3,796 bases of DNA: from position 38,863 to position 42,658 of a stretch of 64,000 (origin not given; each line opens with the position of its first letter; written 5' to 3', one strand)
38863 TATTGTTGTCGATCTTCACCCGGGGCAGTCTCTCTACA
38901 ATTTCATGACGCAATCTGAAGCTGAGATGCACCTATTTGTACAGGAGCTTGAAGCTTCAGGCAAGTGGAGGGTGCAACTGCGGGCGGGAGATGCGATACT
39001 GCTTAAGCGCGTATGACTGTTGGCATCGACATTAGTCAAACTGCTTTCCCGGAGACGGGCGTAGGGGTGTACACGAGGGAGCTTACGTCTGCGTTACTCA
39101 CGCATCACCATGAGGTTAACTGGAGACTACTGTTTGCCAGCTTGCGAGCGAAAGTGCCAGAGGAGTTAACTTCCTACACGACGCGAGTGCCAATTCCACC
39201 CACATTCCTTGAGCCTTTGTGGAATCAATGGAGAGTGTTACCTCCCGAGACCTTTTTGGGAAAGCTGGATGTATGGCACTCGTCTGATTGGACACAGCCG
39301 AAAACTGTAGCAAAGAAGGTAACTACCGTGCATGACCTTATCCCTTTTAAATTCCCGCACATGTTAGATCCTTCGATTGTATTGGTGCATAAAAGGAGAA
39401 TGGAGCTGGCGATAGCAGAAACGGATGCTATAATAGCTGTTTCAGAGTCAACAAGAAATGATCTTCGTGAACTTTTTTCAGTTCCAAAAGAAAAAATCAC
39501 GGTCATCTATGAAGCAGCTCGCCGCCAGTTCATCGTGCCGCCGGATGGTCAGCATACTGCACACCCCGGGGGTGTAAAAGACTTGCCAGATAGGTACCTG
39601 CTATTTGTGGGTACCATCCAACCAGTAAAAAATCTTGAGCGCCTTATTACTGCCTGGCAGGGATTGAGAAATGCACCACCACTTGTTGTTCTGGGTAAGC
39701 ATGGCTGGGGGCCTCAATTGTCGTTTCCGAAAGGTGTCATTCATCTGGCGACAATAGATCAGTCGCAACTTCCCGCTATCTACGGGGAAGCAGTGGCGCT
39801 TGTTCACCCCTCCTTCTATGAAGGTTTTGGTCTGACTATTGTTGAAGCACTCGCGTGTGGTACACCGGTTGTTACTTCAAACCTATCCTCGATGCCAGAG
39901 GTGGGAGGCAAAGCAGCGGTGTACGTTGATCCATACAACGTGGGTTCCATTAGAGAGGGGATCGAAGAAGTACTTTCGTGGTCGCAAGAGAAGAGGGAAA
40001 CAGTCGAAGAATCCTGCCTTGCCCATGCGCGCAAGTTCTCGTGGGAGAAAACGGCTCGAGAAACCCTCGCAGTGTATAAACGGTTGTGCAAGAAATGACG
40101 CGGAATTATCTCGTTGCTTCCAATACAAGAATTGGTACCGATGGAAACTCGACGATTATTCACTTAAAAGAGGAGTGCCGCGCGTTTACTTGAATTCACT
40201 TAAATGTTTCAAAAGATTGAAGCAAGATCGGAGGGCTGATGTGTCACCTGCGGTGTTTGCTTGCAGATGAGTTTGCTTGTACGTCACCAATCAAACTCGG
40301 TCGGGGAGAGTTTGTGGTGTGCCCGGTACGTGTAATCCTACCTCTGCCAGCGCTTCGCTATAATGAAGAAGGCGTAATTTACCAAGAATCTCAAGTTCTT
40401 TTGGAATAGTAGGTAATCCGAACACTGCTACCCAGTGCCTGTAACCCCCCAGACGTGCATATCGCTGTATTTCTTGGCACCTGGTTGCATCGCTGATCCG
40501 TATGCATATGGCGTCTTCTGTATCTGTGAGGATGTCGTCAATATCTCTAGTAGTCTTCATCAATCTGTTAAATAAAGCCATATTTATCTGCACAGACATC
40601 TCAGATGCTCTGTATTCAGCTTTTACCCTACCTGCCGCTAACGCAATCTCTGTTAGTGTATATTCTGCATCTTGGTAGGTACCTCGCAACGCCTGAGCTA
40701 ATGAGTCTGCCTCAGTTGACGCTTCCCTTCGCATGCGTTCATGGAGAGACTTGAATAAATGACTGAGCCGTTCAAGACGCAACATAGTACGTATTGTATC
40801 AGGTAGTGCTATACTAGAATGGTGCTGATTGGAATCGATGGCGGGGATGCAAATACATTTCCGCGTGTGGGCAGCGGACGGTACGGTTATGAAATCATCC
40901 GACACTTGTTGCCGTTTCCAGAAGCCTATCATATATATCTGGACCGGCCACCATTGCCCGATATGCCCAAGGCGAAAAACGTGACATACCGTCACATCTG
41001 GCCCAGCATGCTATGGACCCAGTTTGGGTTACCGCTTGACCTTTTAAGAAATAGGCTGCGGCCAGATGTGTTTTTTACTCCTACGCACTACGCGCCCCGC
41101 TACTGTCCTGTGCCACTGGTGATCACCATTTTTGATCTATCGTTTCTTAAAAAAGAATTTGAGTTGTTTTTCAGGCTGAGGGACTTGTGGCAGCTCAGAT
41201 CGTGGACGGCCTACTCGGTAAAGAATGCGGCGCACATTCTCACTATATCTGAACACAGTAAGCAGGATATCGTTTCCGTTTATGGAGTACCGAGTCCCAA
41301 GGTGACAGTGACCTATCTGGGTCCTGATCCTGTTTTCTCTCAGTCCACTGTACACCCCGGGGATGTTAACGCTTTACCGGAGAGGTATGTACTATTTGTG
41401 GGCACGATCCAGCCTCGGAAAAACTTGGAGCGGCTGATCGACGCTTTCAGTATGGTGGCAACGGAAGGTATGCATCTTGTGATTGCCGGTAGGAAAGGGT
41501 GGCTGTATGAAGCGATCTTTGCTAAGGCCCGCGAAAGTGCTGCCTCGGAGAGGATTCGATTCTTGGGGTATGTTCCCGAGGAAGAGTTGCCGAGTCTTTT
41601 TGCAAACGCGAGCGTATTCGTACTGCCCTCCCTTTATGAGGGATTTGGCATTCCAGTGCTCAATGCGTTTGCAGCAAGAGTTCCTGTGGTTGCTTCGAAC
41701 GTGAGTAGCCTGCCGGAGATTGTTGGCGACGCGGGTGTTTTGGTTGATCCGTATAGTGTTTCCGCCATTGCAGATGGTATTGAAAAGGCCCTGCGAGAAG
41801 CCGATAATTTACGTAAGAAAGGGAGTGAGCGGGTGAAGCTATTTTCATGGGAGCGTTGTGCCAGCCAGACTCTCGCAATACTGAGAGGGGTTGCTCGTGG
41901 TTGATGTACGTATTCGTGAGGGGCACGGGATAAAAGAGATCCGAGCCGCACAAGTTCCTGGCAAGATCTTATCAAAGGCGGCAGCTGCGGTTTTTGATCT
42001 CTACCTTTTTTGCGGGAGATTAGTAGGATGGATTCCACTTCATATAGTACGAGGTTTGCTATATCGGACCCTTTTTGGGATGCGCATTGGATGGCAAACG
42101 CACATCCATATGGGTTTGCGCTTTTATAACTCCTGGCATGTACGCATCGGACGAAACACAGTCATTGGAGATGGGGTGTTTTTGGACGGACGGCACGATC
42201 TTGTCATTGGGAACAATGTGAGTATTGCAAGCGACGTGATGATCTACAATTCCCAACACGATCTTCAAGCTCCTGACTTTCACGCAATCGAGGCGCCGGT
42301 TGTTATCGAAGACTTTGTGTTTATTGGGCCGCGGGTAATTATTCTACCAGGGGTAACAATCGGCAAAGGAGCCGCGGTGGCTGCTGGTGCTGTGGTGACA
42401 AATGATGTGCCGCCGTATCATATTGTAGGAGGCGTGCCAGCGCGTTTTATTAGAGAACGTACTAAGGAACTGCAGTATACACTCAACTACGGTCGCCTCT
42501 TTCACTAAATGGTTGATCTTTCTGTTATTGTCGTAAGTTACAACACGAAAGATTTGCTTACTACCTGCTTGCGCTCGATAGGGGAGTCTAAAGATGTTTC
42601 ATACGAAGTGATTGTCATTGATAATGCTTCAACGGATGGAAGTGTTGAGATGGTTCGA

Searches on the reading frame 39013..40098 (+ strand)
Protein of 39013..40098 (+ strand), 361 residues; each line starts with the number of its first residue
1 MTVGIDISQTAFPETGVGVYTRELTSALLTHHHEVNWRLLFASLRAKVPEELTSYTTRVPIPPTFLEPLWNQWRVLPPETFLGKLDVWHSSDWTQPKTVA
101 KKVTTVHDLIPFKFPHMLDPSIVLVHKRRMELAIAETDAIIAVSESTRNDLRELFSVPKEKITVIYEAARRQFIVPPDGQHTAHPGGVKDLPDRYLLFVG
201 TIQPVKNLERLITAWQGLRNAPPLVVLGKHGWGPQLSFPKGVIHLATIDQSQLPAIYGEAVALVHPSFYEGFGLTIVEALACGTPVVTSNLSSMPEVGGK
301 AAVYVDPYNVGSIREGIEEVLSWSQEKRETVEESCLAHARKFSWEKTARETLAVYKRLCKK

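Call 15: find_encoding_contigs(protein=window:39013-40098:+, flank=10000, max_places=2)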
Protein window:39013-40098:+ (361 aa): 1 contig read that carries it; 1 place shown.
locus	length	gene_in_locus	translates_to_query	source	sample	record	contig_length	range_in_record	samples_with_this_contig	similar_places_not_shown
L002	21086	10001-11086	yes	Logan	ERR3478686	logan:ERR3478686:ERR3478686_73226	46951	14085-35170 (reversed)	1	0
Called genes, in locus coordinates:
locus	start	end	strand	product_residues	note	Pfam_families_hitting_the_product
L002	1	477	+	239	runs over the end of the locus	PF00535:Glycos_transf_2, PF10111:Glyco_tranf_2_2, PF13641:Glyco_tranf_2_3 (weak)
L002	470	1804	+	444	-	-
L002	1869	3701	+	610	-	PF09586:YfhO (faint)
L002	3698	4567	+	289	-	PF13489:Methyltransf_23, PF08241:Methyltransf_11, PF08242:Methyltransf_12, PF13649:Methyltransf_25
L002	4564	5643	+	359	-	PF20706:GT4-conflict (weak), PF00534:Glycos_transf_1, PF13692:Glyco_trans_1_4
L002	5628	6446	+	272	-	PF00535:Glycos_transf_2, PF10111:Glyco_tranf_2_2, PF13641:Glyco_tranf_2_3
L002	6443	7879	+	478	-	PF13231:PMT_2 (weak)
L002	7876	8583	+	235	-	PF08241:Methyltransf_11, PF13649:Methyltransf_25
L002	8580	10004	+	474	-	PF09852:DUF2079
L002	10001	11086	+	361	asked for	PF13439:Glyco_transf_4, PF13579:Glyco_trans_4_4 (weak), PF00534:Glycos_transf_1, PF13692:Glyco_trans_1_4, PF20706:GT4-conflict (weak)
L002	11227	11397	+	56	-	-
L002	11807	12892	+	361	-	PF13439:Glyco_transf_4, PF20706:GT4-conflict, PF00534:Glycos_transf_1, PF13692:Glyco_trans_1_4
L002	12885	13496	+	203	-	PF25087:GMPPB_C (faint), PF00132:Hexapep, PF14602:Hexapep_2 (weak)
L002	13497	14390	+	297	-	PF00535:Glycos_transf_2, PF10111:Glyco_tranf_2_2 (faint), PF13641:Glyco_tranf_2_3, PF13632:Glyco_trans_2_3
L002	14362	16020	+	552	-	PF04932:Wzy_C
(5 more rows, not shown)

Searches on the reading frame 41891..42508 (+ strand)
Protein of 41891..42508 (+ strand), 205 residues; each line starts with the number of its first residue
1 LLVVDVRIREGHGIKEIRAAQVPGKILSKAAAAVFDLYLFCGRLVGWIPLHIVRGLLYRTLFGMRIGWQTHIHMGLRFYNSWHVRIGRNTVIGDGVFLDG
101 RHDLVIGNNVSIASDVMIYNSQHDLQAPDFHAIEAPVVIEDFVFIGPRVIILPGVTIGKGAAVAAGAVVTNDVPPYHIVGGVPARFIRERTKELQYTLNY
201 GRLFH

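Call 37: search_protein_families(library=pfam, proteins=[window:41891-42508:+], max_evalue=0.001)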
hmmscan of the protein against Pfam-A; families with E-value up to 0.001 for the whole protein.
window:41891-42508:+ (205 aa): 3 families
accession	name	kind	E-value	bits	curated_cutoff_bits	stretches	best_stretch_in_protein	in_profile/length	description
PF00132.30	Hexapep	-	1.6e-14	53.3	27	1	137-171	2-36/36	Bacterial transferase hexapeptide (six repeats)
PF14602.12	Hexapep_2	-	3.6e-08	33.4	27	1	136-170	1-33/34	Hexapeptide repeat of succinyl-transferase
PF25084.1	LbH_EIF2B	-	3.3e-05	24.3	54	1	84-172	22-102/105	EIF2B subunit epsilon LbH domain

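Call 68: search_protein_families(library=ncbifam, proteins=[window:41891-42508:+], max_evalue=0.00001)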
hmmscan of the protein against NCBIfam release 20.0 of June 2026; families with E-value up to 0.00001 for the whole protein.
window:41891-42508:+ (205 aa): 37 families (the best 25 are shown)
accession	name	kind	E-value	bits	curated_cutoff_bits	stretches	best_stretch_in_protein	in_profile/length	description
NF007797.0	PRK10502.1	subfamily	2.9e-29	102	192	1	48-192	38-181/183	WcaF family extracellular polysaccharide biosynthesis acetyltransferase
NF038307.1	EPS_acetyl_HpsU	equivalog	1.7e-19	70.2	305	1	51-187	40-175/178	hormogonium polysaccharide biosynthesis acetyltransferase HpsU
TIGR04008.1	WcaF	equivalog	2.4e-19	69.9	326.3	1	43-191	30-179/180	colanic acid biosynthesis acetyltransferase WcaF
TIGR03532.1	DapD_Ac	equivalog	6.9e-19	68.4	231.75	1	85-190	118-214/231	2,3,4,5-tetrahydropyridine-2,6-dicarboxylate N-acetyltransferase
NF007499.0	PRK10092.1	equivalog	9.4e-19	67.9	314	1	75-188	65-181/183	maltose O-acetyltransferase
NF041874.1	EPS_EpsC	equivalog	1.6e-18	67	150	1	83-189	61-166/168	serine O-acetyltransferase EpsC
TIGR03308.1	phn_thr-fam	hypoth_equivalog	5.3e-18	65.6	201.65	1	135-192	107-164/204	phosphonate metabolim protein, transferase hexapeptide repeat family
NF007076.0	PRK09527.1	equivalog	8.2e-18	64.5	347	1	61-192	54-187/203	galactoside O-acetyltransferase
NF007240.0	PRK09677.1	equivalog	9.9e-18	64.3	243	1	70-193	52-187/192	putative lipopolysaccharide biosynthesis O-acetyl transferase WbbJ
NF058585.1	HptprglPActTf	PfamEq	2.2e-17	63.2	300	1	137-194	107-164/172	heptaprenylglyceryl phosphate O-acetyltransferase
NF000311.1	Vat_ABCDEFH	equivalog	1.9e-16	60.2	300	1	137-193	111-167/201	Vat family streptogramin A O-acetyltransferase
NF000490.1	chloram_CatB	equivalog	4.7e-15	55.5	350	1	136-193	110-167/210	type B chloramphenicol O-acetyltransferase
NF033468.1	stregram_VatI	exception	9.4e-15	54.9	415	1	132-191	108-167/208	streptogramin A O-acetyltransferase Vat(I)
NF000101.1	stregram_VatA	exception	2.3e-14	53.6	450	1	137-191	119-173/219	streptogramin A O-acetyltransferase Vat(A)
TIGR03570.1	NeuD_NnaD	subfamily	3.4e-14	52.9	160.8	1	82-185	98-202/202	NeuD/PglB/VioB family sugar acetyltransferase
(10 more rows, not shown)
